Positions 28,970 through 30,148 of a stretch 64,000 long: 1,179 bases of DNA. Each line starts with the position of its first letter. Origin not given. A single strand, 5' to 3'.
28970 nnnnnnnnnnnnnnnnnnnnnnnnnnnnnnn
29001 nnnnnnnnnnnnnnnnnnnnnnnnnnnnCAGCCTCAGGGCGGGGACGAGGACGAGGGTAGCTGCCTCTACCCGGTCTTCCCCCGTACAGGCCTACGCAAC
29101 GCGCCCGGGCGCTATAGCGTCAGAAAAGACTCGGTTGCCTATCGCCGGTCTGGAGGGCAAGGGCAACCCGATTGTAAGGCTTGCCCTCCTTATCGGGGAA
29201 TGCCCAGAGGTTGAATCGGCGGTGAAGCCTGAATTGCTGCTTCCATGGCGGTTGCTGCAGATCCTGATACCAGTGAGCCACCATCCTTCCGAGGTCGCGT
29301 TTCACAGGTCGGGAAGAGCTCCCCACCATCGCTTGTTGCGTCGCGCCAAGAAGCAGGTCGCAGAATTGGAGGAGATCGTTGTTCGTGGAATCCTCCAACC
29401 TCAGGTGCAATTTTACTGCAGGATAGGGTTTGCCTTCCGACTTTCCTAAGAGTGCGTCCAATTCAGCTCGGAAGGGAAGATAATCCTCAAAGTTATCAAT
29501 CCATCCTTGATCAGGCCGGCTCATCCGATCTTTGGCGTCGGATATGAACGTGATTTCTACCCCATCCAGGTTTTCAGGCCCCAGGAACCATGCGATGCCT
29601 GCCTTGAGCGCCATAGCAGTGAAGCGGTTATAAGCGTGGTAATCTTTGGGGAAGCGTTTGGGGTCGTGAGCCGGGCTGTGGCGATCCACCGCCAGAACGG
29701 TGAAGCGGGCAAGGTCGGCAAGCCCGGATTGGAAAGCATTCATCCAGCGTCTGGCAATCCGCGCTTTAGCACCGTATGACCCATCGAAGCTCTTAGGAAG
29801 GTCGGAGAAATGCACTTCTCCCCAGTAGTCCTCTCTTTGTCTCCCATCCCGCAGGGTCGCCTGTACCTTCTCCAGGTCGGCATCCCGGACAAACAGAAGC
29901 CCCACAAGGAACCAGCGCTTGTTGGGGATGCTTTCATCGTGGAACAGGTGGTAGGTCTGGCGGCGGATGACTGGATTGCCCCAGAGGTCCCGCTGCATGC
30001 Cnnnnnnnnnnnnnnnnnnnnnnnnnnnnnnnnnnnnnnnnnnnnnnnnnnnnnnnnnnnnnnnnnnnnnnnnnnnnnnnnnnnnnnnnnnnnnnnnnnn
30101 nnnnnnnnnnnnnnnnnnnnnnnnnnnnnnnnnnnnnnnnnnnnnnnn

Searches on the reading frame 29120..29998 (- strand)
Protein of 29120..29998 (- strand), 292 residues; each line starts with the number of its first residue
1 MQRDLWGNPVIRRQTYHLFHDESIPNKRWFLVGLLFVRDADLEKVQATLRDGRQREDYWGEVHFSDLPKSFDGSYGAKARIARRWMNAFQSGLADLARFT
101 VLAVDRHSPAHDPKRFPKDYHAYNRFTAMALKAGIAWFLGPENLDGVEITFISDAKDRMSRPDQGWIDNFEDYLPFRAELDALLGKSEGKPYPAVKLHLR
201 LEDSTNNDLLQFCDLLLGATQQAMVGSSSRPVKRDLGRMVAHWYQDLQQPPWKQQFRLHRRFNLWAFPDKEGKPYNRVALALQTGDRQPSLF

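Call 36: search_protein_families(library=pfam, proteins=[window:29120-29998:-], max_evalue=0.001)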
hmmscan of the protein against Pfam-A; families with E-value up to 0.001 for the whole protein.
window:29120-29998:- (292 aa): 1 family
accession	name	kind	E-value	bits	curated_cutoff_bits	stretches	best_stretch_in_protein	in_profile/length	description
PF12686.12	DUF3800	-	2.1e-05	25.7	21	1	18-222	2-148/149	Protein of unknown function (DUF3800)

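Call 37: search_protein_families(library=padloc, proteins=[window:29120-29998:-], max_evalue=0.00001)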
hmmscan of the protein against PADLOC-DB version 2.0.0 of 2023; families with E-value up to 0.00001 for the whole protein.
window:29120-29998:- (292 aa): 0 families
